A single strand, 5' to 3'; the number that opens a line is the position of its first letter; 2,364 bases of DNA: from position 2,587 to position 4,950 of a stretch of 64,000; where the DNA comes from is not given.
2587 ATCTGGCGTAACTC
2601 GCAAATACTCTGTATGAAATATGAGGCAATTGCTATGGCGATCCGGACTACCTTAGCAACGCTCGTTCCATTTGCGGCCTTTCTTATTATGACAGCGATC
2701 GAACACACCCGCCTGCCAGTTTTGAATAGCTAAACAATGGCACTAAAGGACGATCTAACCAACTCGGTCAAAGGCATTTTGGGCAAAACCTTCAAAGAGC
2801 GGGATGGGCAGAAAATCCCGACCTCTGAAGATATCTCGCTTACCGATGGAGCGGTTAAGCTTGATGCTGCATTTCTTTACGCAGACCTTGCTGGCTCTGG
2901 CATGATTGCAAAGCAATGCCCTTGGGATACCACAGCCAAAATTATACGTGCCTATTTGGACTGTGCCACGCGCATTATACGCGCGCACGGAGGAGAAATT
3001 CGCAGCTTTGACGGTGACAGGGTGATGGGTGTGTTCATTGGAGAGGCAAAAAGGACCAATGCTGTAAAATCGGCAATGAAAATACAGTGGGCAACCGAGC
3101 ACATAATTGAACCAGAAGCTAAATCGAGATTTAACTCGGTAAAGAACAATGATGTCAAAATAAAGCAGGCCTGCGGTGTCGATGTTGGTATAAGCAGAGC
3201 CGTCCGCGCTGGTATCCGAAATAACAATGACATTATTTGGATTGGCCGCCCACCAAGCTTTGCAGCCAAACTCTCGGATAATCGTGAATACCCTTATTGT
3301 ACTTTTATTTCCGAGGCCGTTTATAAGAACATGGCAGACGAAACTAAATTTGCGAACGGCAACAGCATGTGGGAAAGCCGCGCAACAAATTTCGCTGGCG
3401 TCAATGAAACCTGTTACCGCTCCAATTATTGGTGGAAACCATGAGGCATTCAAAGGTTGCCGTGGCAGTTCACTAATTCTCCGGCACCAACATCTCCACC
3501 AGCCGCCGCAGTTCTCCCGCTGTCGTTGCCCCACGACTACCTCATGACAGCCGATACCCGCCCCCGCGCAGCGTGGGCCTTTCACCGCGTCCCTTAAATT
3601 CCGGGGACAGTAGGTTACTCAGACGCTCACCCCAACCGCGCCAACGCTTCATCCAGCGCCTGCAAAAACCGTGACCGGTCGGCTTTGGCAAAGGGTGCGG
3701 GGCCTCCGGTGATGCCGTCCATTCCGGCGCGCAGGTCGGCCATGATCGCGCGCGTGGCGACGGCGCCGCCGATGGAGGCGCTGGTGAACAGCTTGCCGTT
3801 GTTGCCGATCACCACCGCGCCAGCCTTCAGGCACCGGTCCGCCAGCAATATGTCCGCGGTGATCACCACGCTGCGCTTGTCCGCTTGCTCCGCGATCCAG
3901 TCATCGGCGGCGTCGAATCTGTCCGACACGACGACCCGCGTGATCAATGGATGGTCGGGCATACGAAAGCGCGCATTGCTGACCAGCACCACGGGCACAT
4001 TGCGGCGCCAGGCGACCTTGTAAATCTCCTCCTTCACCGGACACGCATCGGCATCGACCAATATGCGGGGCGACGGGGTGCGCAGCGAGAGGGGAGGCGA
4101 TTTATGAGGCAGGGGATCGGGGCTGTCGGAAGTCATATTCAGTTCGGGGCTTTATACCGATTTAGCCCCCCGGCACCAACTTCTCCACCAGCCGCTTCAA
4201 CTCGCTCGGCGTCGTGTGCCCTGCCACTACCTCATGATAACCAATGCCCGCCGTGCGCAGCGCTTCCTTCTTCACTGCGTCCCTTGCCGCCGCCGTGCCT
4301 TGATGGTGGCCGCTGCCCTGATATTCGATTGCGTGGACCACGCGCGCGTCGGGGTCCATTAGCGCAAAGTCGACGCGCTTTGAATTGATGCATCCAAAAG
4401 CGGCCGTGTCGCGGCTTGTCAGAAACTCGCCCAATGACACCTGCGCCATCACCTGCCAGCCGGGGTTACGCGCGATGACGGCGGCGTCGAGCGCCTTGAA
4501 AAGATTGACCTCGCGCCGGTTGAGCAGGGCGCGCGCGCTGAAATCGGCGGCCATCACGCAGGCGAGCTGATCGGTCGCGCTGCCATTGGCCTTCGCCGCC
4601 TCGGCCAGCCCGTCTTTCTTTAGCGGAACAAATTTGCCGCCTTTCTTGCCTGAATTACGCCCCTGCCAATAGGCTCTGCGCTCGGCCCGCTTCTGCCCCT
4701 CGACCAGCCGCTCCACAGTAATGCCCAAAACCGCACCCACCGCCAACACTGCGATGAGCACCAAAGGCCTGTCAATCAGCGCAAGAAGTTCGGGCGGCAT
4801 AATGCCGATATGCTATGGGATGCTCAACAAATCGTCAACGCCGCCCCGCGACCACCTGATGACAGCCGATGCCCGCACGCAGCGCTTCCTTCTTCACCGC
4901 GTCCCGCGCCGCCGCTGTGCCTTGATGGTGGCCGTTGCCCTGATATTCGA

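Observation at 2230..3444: Pycsar-like cyclic-nucleotide defence candidate: 3-TM effector translationally coupled to a minimal class III cyclase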

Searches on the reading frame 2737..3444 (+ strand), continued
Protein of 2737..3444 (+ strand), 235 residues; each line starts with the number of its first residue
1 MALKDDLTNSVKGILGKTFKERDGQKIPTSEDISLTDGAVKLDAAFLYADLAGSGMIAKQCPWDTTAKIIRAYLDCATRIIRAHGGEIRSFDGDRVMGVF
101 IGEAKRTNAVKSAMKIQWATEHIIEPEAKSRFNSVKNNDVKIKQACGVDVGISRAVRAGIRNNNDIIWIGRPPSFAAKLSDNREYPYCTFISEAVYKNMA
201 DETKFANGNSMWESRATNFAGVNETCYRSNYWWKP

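Call 51: fold_search(model_id=the predicted structure, library=pdb)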
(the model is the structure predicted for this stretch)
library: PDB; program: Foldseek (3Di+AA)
matches with E <= 10: 945; with E <= 0.001: 187
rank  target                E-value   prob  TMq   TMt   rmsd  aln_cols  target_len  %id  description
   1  7r65_A                2.0e-20  1.00  0.86  0.88   2.5       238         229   36  Crystal structure of a bacterial cyclic UMP synthase from Burkholderia cepacia LK29 (released 2021-10-13)
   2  8jsz_A                4.4e-13  1.00  0.82  0.75   3.0       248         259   17  Crystal structure of a uridylate cyclase from Anabaena sp. (released 2024-07-03)
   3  2w01_C                2.0e-12  1.00  0.62  0.72   4.2       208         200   16  Crystal structure of the guanylyl cyclase Cya2 (released 2008-09-30)
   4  2w01_A                2.5e-12  1.00  0.64  0.74   3.1       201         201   17  Crystal structure of the guanylyl cyclase Cya2 (released 2008-09-30)
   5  6fht_A                3.6e-12  1.00  0.60  0.21   4.1       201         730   15  Crystal structure of an artificial phytochrome regulated adenylate/guanylate cyclase in its dark adapted Pr form (released 2018-04-18)
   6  6fht_B                4.1e-12  1.00  0.60  0.21   4.4       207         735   16  Crystal structure of an artificial phytochrome regulated adenylate/guanylate cyclase in its dark adapted Pr form (released 2018-04-18)
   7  2w01_D                7.4e-12  1.00  0.61  0.71   3.9       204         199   17  Crystal structure of the guanylyl cyclase Cya2 (released 2008-09-30)
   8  1wc1_B                1.4e-11  1.00  0.67  0.80   2.8       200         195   18  Soluble adenylyl cyclase CyaC from S. platensis in complex with Rp- ATPalphaS (released 2004-12-20)
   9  2w01_B                2.2e-11  1.00  0.64  0.75   3.6       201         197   16  Crystal structure of the guanylyl cyclase Cya2 (released 2008-09-30)
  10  4yut_A                2.2e-11  1.00  0.67  0.46   9.0       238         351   17  Crystal structure of photoactivated adenylyl cyclase of a cyanobacteriaOscillatoria acuminata in orthorhombic form (released 2016-06-01)
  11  1wc3_B                2.6e-11  1.00  0.61  0.73   3.5       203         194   15  Soluble adenylyl cyclase CyaC from S. platensis in complex with alpha, beta-methylene-ATP and Strontium (released 2004-12-20)
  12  4yus                  2.6e-11  1.00  0.65  0.46   8.9       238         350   18  Crystal structure of photoactivated adenylyl cyclase of a cyanobacteriaOscillatoria acuminata in hexagonal form (released 2016-06-01)
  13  1wc4_B                3.2e-11  1.00  0.66  0.79   2.9       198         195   17  Soluble adenylyl cyclase CyaC from S. platensis in complex with alpha, beta-methylene-ATP and Europium (released 2004-12-20)
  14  3r5g_B                3.2e-11  1.00  0.57  0.67   4.4       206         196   17  Crystal structure of the adenylyl cyclase CyaB from P. aeruginosa (released 2012-01-11)
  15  3r5g_A                4.3e-11  1.00  0.58  0.68   4.4       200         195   16  Crystal structure of the adenylyl cyclase CyaB from P. aeruginosa (released 2012-01-11)
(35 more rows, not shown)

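Call 64: search_protein_families(library=phrogs, proteins=[window:2737-3444:+], max_evalue=0.01)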
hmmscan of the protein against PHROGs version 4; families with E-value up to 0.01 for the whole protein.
window:2737-3444:+ (235 aa): 1 family
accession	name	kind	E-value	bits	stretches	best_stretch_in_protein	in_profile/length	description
phrog_34154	-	unknown function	0.00043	20.3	1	42-170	218-340/396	-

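Call 79: search_protein_families(library=padloc, alignment_id=A5, max_evalue=0.00001)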
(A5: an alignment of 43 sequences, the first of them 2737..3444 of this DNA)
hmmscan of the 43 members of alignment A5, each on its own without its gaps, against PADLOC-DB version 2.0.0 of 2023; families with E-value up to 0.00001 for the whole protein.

A. member 1, window:2737-3444:+ (235 aa): 10 families
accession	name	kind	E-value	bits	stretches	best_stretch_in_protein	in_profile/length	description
PDLC00766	PycC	-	1.5e-93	310.5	1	1-235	1-231/232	Pycsar cyclase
PDLC02367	PycC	-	6e-89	295.3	1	1-235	1-226/226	-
PDLC02368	PycC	-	1.4e-16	58.8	1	9-230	11-220/234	-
PDLC02369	PycC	-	1.8e-16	58.4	1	17-203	18-195/248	-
PDLC00765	PycC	-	1.2e-12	45.6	1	40-204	254-417/477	Pycsar cyclase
PDLC00763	PycC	-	2.6e-11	41.4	1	17-203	24-211/268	Pycsar cyclase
PDLC02370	PycC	-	2.8e-10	38.1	1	47-181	85-221/340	-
PDLC00762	PycC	-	2e-09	34.8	1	37-203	41-210/508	Pycsar cyclase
PDLC02366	PycC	-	2.2e-09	34.8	1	38-203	40-205/486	-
PDLC00734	PycC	-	3.1e-07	27.8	1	43-125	189-270/374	Pycsar cyclase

B. families by the number of members that match (of 43 scanned): 12 families
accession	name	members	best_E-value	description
PDLC00766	PycC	1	1.5e-93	Pycsar cyclase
PDLC02367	PycC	1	6e-89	-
PDLC02368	PycC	1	1.4e-16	-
PDLC02369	PycC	1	1.8e-16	-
PDLC00765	PycC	1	1.2e-12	Pycsar cyclase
PDLC00763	PycC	1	2.6e-11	Pycsar cyclase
PDLC03478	REase_II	1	4.8e-11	Type II restriction enzyme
PDLC02370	PycC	1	2.8e-10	-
PDLC00762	PycC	1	2e-09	Pycsar cyclase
PDLC02366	PycC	1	2.2e-09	-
PDLC00734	PycC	1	3.1e-07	Pycsar cyclase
PDLC03838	DolB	1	1.8e-06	-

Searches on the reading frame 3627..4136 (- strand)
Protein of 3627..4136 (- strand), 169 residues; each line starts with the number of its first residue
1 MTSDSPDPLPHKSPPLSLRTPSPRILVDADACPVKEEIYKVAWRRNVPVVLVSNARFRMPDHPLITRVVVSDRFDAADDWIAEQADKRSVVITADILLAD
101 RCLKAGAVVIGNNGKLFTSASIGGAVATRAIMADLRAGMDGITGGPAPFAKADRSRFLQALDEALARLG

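Call 4: search_protein_families(library=pfam, proteins=[window:3627-4136:-], max_evalue=1)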
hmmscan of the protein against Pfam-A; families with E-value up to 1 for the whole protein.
window:3627-4136:- (169 aa): 1 family
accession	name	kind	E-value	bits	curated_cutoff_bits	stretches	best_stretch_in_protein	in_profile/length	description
PF02639.20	DUF188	-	9.1e-43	145.5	24.3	1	37-166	1-129/130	Uncharacterized BCR, YaiI/YqxD family COG1671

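Call 21: find_related_loci(query=window:3627-4136:-, collection=genome_contigs, flank=10000)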
Query window:3627-4136:- (169 aa) in genome_contigs; peptide patterns used: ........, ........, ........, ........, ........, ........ (x = any residue, [..] = any of these).
600 stretches matched a pattern (row limit reached: there are more); 563 encode a relative of the query (tblastn E <= 1e-3); the best 80 are kept; 80 distinct loci.
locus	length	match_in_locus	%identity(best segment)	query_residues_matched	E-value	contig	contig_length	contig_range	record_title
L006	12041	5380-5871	91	1-169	4e-97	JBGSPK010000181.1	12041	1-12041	MAG: Sphingorhabdus sp. isolate JTS-AC302 k141_1837392, whole genome shotgun sequence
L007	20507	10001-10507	89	1-169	7e-95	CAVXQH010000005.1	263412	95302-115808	MAG: uncultured Alphaproteobacteria bacterium isolate MFD04651.bin.1.60 genome assembly, contig: contig_37746, whole gen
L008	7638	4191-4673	88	1-169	5e-93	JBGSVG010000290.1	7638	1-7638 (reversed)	MAG: Sphingorhabdus sp. isolate JTS-AC451 k141_422049, whole genome shotgun sequence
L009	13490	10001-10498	88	1-169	7e-90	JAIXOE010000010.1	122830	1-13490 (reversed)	MAG: Sphingomonadales bacterium isolate C1_MAG_00001 C1_MAG_00001_000000000024, whole genome shotgun sequence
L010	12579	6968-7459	86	1-169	1e-88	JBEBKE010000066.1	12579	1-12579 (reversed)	MAG: Sphingorhabdus sp. isolate TF_16 NODE_1956_length_12579_cov_56.053446, whole genome shotgun sequence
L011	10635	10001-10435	96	25-169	6e-88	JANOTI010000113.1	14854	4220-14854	MAG: Sphingomonadales bacterium isolate VAR_39_metabat_317 VAR_39_k141_6139672, whole genome shotgun sequence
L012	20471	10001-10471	89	11-169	6e-88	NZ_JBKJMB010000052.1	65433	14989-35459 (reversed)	MAG: Sphingorhabdus sp. isolate ant_bin.31 S1Ck117_763818_flag_0_multi_27.0000_len_65433, whole genome shotgun sequence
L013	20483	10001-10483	82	3-168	9e-84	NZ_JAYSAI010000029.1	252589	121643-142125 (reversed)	MAG: Sphingorhabdus sp. isolate XM5_ASISGE4bin.25 k141_626946, whole genome shotgun sequence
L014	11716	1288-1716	90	27-169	7e-81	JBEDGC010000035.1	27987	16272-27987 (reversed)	MAG: Pseudomonadota bacterium isolate NASQAN2014_190_B_bin.61 scaffold_251695, whole genome shotgun sequence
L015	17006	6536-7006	77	8-168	8e-76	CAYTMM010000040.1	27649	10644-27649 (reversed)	MAG TPA_asm: uncultured Sphingosinicella sp. isolate SRP344714_co2_99 genome assembly, contig: NODE_4340_length_27649_co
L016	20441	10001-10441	83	22-168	5e-76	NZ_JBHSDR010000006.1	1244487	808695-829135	Novosphingobium tardum strain CGMCC 1.12989 platanus_K_17_124_6, whole genome shotgun sequence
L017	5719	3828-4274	82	24-168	2e-75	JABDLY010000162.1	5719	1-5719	MAG: Sphingomonadaceae bacterium isolate SS_bin_87 k127_3843877, whole genome shotgun sequence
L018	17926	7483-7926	81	21-168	2e-74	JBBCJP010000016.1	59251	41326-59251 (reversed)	MAG: Alphaproteobacteria bacterium isolate MAG_CPA_38 P10A_000000044348, whole genome shotgun sequence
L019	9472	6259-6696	80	24-169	2e-74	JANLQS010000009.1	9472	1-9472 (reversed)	MAG: Sphingomonas sp. isolate OTE_38_metabat_150 OTE_38_k141_1607385, whole genome shotgun sequence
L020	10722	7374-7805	81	24-168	5e-74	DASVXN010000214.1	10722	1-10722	MAG TPA_asm: Sphingomicrobium sp. isolate SMAG_U2576 k141_186774, whole genome shotgun sequence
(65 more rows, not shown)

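Call 28: search_protein_families(library=padloc, proteins=[L006:6078-6797:-, L006:7068-7814:-, L008:4930-6504:+, L009:10544-11458:-, L012:10652-12430:+, L013:11732-12757:-, L013:11181-11762:-, L014:1818-3053:-, L014:3087-3494:-, L007:10655-11743:-], max_evalue=0.001)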
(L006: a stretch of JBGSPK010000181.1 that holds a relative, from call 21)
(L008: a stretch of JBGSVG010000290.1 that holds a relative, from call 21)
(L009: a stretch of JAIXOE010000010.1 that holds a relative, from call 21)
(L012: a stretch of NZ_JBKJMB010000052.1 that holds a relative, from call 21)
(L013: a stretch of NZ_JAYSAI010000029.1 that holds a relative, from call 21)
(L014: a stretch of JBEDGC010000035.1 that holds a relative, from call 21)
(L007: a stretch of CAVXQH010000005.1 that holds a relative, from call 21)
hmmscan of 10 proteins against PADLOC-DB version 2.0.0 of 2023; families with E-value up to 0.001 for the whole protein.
L006:6078-6797:- (239 aa): 1 family
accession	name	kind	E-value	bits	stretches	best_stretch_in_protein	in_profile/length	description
PDLC02357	AbiU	-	1.7e-31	108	1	3-232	325-533/537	AbiU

L006:7068-7814:- (248 aa): 1 family
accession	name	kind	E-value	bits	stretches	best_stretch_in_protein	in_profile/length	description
PDLC02357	AbiU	-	1.2e-28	98.6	1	9-245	10-234/537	AbiU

L008:4930-6504:+ (524 aa): 1 family
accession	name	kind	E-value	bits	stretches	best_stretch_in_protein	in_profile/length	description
PDLC02373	dCTPase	-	3.5e-159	529.6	1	25-522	143-551/630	-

L009:10544-11458:- (304 aa): 2 families
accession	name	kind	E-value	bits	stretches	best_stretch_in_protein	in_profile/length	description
PDLC05022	PDC-S45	-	2.1e-13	47.9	1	3-220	14-220/293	-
PDLC02960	RT-Protease_XI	-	0.00043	17.4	1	25-214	347-479/506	single gene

L012:10652-12430:+ (592 aa): 0 families

L013:11732-12757:- (341 aa): 0 families

L013:11181-11762:- (193 aa): 0 families

L014:1818-3053:- (411 aa): 71 families (the best 25 are shown)
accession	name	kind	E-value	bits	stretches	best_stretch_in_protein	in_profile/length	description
PDLC03783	Drt8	-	1.3e-89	299.9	1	2-364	140-491/493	DRT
PDLC03759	RT_UG21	-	3.6e-23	80.1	1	2-223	146-361/503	DRT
PDLC03760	RT_UG22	-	6.1e-22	76.3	1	2-264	122-387/476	DRT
PDLC03770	RT_UG31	-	1.2e-21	75.5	1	2-192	128-311/456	DRT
PDLC03752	Drt4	-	1.3e-21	75.4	1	2-126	135-263/467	DRT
PDLC03748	Drt6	-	3e-21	73.9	1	2-141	128-273/511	DRT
PDLC02180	Drt4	-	5.6e-21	73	1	2-124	147-273/532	-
PDLC03771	RT_UG32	-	2.7e-19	67.2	1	2-155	166-320/521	DRT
PDLC03758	RT_UG20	-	2.8e-19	67.5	1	2-141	149-290/511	DRT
PDLC02178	Drt4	-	3.7e-19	67.1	1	2-124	153-281/506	-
PDLC02177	Drt4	-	7.9e-19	65.7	1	2-124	141-271/541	-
PDLC03744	AbiP2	-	1.3e-18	65.1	1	1-184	160-349/489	DRT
PDLC03743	AbiK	-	2.6e-18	64.5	1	2-154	149-304/546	DRT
PDLC03756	RT_UG19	-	2.8e-18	64.3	1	2-199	151-331/562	DRT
PDLC02179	Drt4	-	7e-18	62.9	1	2-126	133-266/542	-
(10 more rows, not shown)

L014:3087-3494:- (135 aa): 3 families
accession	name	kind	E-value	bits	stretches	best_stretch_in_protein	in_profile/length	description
PDLC03783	Drt8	-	7.8e-34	115.8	1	2-133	3-130/493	DRT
PDLC03759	RT_UG21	-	4.9e-07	26.9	1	15-121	17-123/503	DRT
PDLC03771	RT_UG32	-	0.00021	18.1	1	6-132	33-155/521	DRT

L007:10655-11743:- (362 aa): 6 families
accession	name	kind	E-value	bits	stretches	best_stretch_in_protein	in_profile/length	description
PDLC03963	SoFic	-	1.6e-113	377.8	1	9-356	7-358/361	-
PDLC04966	PDC-S24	-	3.9e-15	53.7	1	127-243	250-368/497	-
PDLC04836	PDC-S04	-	1.3e-11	42.1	1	161-246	138-215/244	-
PDLC04840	PDC-S04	-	3.9e-09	34.6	1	175-209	137-171/227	-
PDLC04837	PDC-S04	-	3.9e-09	34.1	1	166-208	140-179/234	-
PDLC04839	PDC-S04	-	3.4e-07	28.1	1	181-217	128-164/205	-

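Call 29: search_protein_families(library=pfam, proteins=[L006:6078-6797:-, L006:7068-7814:-, L008:4930-6504:+, L009:10544-11458:-, L012:10652-12430:+, L013:11732-12757:-, L013:11181-11762:-, L014:1818-3053:-, L014:3087-3494:-, L007:10655-11743:-], max_evalue=0.001)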
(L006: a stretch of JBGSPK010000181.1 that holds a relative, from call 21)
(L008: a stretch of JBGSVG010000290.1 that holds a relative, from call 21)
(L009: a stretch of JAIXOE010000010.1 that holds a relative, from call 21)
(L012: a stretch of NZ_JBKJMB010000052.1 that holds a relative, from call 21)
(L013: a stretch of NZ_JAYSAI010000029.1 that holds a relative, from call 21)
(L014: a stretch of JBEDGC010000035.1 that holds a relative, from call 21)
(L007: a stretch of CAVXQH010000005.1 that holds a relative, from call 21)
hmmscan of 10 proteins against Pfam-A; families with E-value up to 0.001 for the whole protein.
L006:6078-6797:- (239 aa): 1 family
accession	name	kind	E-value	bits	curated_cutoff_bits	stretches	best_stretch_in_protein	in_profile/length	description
PF10592.14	AIPR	-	2e-14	54.4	25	1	2-174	90-286/308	AIPR protein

L006:7068-7814:- (248 aa): 0 families

L008:4930-6504:+ (524 aa): 3 families
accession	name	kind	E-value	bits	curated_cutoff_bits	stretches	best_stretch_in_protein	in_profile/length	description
PF00383.29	dCMP_cyt_deam_1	-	1.5e-18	67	25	1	256-433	3-101/102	Cytidine and deoxycytidylate deaminase zinc-binding region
PF14437.12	MafB19-deam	-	7.4e-09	36.1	27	1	384-442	50-109/142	MafB19-like deaminase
PF14439.12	Bd3614-deam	-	5.9e-06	26.7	38.5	0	384-441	34-97/113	Bd3614-like deaminase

L009:10544-11458:- (304 aa): 1 family
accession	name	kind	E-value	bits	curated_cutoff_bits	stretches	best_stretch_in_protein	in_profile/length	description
PF13365.12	Trypsin_2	-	2.9e-08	35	27.6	1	29-211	2-138/144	Trypsin-like peptidase domain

L012:10652-12430:+ (592 aa): 0 families

L013:11732-12757:- (341 aa): 0 families

L013:11181-11762:- (193 aa): 0 families

L014:1818-3053:- (411 aa): 1 family
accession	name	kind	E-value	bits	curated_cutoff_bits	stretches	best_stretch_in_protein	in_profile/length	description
PF00078.32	RVT_1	-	7.4e-11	42.6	29.6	1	2-123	72-193/205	Reverse transcriptase (RNA-dependent DNA polymerase)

L014:3087-3494:- (135 aa): 0 families

L007:10655-11743:- (362 aa): 4 families
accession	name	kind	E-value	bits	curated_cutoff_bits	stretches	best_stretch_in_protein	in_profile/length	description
PF21248.3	SoFic-like_C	-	3.9e-25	88.3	27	1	277-352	1-76/76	Protein adenylyltransferase SoFic-like, C-terminal domain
PF13784.11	Fic_N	-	4e-24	84.9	26.7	1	23-104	1-82/82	Fic/DOC family N-terminal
PF02661.23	Fic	-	4.6e-16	59.9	24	1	134-212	20-93/93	Fic/DOC family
PF25213.1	HVO_A0261_N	-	0.00027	21.2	35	1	296-340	15-58/86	HVO_A0261 N-terminal domain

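Call 57: search_protein_families(library=padloc, proteins=[window:3627-4136:-, L012:10652-12430:+], max_evalue=0.01)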
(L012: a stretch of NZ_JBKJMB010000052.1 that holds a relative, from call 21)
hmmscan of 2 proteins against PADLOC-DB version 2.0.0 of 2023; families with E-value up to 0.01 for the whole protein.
window:3627-4136:- (169 aa): 0 families

L012:10652-12430:+ (592 aa): 0 families

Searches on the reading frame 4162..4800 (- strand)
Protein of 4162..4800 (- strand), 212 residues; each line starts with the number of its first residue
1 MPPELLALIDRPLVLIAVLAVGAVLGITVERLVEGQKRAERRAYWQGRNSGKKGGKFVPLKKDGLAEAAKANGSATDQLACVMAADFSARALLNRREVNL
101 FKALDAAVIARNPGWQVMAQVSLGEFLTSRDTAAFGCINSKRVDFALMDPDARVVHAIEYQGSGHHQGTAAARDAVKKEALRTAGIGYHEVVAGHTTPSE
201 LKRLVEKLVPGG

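Call 4: search_protein_families(library=pfam, proteins=[window:4162-4800:-], max_evalue=1)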
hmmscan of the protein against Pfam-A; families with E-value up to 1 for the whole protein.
window:4162-4800:- (212 aa): 2 families
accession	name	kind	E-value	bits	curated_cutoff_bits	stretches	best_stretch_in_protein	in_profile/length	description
PF10881.14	DUF2726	-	8.5e-23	80.9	24.7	1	90-207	2-125/126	Protein of unknown function (DUF2726)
PF18741.7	MTES_1575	-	0.00062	20.2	38.2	1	139-191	23-76/96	REase_MTES_1575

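Call 57: search_protein_families(library=padloc, proteins=[window:4162-4800:-], max_evalue=0.01)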
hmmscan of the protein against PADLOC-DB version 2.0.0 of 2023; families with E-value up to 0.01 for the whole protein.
window:4162-4800:- (212 aa): 0 families
